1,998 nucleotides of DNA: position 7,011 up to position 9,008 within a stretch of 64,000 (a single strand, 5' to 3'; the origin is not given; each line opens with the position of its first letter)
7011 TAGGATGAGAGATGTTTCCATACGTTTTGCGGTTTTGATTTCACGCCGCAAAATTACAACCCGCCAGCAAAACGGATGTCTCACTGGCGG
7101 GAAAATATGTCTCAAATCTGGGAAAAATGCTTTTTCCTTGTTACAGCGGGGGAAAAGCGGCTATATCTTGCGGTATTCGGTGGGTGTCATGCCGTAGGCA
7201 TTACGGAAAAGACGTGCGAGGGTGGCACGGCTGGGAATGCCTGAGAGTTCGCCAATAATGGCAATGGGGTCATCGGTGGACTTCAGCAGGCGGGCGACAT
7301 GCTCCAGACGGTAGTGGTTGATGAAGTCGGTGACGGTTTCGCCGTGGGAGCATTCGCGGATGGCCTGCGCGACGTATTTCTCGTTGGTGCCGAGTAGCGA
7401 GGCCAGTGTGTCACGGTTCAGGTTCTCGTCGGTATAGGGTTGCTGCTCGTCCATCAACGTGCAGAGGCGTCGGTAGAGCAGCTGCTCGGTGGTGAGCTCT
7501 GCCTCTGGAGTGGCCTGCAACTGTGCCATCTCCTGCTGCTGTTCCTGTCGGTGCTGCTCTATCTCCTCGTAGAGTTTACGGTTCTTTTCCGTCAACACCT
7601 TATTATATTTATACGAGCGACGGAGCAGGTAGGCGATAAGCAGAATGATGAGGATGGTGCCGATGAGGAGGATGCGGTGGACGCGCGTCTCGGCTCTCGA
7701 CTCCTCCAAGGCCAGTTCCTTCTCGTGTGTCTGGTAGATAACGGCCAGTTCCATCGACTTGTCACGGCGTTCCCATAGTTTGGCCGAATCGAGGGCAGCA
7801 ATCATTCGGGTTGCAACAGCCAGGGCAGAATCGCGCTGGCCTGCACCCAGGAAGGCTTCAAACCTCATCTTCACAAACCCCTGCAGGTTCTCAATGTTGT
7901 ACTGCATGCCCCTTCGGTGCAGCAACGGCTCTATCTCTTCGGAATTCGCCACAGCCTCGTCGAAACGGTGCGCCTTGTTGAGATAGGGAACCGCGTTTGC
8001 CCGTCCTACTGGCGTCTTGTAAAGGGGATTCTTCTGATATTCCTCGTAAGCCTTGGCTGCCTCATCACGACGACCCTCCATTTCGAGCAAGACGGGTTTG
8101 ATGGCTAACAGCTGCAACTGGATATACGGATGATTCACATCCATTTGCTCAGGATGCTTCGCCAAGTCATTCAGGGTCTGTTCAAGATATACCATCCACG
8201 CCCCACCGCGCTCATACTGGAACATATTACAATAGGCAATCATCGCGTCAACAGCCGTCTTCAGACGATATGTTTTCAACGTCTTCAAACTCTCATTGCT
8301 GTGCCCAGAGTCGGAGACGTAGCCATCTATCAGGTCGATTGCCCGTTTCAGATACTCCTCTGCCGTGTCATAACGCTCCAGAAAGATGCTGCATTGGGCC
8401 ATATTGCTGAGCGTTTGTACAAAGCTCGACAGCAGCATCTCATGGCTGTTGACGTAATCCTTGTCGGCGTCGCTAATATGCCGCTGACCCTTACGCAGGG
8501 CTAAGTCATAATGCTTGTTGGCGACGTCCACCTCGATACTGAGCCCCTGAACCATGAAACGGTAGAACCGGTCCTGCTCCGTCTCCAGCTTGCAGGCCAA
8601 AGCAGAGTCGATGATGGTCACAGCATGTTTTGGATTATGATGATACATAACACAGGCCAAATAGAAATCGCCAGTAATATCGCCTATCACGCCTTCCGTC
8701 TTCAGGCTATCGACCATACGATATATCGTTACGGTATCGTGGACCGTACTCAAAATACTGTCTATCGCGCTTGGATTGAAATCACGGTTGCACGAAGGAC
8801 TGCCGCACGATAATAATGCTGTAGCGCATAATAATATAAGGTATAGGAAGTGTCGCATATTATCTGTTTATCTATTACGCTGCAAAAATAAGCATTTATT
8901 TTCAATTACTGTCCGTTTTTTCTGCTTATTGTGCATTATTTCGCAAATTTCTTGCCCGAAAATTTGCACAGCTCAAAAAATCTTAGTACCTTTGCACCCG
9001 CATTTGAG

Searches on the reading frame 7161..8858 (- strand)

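Call 58: search_protein_families(library=pfam, proteins=[window:7161-8858:-], max_evalue=0.0001)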
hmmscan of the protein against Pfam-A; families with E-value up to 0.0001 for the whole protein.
window:7161-8858:- (565 aa): 2 families
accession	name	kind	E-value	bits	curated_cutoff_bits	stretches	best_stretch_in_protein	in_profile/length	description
PF12833.13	HTH_18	-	7.9e-14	52.2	33.6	1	485-564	1-79/80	Helix-turn-helix domain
PF00165.29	HTH_AraC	-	8.4e-09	35.8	26.6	1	525-564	1-42/42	Bacterial regulatory helix-turn-helix proteins, AraC family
